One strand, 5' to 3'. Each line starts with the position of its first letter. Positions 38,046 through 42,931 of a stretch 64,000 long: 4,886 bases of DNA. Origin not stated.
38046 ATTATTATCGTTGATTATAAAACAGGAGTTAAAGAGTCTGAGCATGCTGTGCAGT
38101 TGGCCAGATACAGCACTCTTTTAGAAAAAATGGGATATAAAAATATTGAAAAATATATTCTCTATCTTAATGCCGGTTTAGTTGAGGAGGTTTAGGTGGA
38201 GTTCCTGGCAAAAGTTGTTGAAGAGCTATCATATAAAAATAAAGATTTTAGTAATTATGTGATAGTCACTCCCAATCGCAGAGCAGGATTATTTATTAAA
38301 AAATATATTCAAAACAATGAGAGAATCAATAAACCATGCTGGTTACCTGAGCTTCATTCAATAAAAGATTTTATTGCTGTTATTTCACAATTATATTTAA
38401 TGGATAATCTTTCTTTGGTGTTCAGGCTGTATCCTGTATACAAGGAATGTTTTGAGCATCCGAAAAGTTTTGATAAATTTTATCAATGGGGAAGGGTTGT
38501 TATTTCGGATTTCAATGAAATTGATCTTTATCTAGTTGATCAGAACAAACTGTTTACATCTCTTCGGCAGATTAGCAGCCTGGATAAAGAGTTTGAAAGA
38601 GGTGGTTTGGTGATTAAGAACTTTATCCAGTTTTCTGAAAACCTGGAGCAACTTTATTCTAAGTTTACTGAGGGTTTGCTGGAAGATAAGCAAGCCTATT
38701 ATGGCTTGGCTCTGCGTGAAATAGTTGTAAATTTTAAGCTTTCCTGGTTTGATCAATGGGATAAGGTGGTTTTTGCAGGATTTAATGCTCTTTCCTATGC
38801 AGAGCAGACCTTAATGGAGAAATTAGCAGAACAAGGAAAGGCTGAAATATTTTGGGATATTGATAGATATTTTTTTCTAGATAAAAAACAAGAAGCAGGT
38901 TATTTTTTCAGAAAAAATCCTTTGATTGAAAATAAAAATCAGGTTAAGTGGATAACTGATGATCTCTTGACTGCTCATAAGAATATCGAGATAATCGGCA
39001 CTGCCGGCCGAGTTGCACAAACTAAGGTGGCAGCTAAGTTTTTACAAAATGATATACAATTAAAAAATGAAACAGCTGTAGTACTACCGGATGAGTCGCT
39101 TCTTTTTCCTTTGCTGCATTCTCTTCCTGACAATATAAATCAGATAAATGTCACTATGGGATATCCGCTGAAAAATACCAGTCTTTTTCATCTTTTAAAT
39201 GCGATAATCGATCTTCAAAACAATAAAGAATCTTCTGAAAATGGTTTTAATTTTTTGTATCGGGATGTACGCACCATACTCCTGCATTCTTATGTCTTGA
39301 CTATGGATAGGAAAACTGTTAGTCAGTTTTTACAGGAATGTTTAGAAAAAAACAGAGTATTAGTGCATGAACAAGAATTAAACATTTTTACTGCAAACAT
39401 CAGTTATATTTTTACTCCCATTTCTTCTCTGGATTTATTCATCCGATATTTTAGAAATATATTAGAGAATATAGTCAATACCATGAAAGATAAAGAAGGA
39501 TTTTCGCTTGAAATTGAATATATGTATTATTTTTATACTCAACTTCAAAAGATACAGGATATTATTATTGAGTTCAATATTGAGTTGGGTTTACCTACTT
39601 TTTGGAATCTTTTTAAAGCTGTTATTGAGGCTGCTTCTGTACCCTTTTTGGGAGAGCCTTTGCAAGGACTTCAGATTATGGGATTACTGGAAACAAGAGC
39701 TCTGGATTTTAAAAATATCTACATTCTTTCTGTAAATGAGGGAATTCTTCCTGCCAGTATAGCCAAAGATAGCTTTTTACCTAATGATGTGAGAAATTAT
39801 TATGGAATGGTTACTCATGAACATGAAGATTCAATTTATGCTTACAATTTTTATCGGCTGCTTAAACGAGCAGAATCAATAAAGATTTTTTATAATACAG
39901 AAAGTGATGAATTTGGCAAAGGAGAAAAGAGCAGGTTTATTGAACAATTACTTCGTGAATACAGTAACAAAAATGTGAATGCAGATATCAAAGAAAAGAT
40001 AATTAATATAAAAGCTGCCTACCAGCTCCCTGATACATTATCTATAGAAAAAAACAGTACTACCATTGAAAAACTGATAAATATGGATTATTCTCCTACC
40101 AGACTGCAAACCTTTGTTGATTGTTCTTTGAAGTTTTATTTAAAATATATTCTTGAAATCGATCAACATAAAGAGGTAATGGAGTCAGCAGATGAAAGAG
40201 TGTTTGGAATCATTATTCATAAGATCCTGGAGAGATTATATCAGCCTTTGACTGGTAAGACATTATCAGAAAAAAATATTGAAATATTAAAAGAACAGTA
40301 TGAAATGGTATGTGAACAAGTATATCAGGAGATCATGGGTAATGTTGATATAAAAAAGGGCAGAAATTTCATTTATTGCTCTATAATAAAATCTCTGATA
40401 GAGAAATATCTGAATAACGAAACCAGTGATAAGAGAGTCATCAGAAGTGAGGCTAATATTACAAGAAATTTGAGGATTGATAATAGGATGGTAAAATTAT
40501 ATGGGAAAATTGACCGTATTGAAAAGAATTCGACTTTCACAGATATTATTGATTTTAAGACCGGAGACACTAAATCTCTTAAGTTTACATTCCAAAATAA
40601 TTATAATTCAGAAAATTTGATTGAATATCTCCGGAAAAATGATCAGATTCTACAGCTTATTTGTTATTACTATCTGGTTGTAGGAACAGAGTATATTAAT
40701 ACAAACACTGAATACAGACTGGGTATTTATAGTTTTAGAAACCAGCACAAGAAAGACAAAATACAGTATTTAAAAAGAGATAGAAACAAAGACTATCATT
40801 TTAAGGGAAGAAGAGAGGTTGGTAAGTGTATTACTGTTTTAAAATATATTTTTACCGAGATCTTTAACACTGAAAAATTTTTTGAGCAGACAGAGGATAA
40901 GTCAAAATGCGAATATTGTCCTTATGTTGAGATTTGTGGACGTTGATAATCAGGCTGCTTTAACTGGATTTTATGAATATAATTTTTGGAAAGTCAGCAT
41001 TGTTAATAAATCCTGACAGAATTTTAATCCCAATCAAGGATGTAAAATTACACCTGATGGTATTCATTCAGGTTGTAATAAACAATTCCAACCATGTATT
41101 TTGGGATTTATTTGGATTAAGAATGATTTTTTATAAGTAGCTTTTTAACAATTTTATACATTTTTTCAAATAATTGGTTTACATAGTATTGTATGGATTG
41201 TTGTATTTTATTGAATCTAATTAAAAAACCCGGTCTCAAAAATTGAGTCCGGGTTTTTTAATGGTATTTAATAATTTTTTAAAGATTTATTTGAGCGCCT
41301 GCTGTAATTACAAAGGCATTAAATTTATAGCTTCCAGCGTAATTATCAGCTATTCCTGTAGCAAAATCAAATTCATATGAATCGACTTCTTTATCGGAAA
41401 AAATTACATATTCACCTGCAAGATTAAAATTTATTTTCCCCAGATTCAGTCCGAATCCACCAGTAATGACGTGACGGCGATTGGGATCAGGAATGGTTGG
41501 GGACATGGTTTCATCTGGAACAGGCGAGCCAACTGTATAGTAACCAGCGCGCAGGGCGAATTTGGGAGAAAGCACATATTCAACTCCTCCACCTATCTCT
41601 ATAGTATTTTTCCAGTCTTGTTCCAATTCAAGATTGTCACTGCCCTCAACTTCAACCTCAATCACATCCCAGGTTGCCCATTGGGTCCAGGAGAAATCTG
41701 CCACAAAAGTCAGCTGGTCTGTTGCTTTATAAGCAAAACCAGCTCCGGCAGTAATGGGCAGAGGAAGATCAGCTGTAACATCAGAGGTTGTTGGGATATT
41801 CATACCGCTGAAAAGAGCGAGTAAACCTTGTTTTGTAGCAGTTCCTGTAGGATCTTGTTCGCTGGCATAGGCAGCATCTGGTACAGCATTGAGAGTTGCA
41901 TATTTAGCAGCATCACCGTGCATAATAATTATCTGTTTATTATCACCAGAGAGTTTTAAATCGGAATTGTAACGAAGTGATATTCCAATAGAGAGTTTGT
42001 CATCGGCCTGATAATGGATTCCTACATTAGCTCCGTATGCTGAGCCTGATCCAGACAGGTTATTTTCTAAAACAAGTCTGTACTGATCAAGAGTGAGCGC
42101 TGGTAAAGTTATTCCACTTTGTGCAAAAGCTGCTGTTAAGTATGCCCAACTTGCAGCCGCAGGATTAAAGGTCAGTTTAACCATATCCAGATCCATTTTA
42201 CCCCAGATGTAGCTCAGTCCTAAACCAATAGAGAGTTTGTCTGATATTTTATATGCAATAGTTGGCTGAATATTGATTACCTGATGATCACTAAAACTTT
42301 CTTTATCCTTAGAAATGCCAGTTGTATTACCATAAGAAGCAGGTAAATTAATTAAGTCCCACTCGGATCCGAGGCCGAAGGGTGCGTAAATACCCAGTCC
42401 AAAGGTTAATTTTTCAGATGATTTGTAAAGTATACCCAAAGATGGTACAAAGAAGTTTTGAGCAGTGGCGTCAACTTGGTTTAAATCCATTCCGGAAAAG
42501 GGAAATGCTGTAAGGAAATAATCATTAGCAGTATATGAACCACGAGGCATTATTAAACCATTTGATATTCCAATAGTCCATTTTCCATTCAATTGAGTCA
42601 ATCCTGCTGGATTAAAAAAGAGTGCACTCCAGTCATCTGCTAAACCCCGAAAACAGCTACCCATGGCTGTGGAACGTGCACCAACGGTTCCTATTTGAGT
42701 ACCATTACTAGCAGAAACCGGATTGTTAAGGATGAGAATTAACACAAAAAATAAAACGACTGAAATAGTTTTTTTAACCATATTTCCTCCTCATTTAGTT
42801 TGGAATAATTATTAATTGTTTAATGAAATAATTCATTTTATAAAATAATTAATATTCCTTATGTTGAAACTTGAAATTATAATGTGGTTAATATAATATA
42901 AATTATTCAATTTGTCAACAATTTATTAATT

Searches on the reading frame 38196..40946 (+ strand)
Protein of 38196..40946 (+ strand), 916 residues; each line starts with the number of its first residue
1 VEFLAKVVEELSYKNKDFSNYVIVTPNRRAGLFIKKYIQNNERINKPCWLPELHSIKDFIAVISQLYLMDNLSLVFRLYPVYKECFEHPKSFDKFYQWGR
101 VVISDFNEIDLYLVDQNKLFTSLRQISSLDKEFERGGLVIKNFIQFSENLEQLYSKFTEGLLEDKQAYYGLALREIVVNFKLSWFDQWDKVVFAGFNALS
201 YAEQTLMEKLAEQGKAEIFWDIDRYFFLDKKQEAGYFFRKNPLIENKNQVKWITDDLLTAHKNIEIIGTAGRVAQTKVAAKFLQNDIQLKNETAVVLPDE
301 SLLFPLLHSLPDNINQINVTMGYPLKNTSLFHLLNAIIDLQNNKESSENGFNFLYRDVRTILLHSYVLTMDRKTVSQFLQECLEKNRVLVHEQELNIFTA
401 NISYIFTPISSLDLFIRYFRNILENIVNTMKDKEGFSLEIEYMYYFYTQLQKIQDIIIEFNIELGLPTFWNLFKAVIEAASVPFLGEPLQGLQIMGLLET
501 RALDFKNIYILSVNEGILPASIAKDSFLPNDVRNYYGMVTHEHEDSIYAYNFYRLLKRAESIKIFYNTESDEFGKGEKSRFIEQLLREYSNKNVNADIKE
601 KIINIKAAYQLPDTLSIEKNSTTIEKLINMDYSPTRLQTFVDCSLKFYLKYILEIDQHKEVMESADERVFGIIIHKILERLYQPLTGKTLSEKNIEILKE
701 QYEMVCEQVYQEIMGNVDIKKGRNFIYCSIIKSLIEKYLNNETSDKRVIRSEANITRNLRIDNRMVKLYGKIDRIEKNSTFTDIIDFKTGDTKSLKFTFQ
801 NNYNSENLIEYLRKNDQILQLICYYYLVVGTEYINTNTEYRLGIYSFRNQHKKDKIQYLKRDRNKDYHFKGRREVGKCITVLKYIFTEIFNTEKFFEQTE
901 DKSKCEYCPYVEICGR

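Call 33: search_protein_families(library=ncbifam, proteins=[window:38196-40946:+], max_evalue=1e-10)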
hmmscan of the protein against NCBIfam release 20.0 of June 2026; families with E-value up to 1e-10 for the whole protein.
window:38196-40946:+ (916 aa): 2 families
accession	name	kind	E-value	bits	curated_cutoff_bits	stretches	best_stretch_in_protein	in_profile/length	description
TIGR02786.1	addB_alphas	equivalog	1.8e-18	66.1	486.5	1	462-796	580-910/1024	double-strand break repair protein AddB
TIGR03623.1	TIGR03623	subfamily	3e-18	65.5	299.6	1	491-795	460-764/876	probable DNA repair protein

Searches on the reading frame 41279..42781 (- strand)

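Call 33: search_protein_families(library=ncbifam, proteins=[window:41279-42781:-], max_evalue=1e-10)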
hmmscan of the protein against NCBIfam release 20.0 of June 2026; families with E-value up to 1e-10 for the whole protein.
window:41279-42781:- (500 aa): 4 families
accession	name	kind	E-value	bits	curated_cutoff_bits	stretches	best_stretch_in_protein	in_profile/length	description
NF050080.1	pilus_FilD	exception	4.4e-17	61.6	970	0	232-435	274-476/549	putative pilus system OmpP1/FadL family transporter FilD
NF033709.1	PorV_fam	subfamily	4.5e-16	59.3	90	0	239-455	97-305/326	PorV/PorQ family protein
NF007988.0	PRK10716.1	equivalog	1.3e-13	50.4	585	1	37-441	35-386/435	long-chain fatty acid transporter FadL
NF053685.1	BamG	equivalog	1.9e-11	43.7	250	0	164-288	130-229/397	BamG family beta-barrel-assembly machinery protein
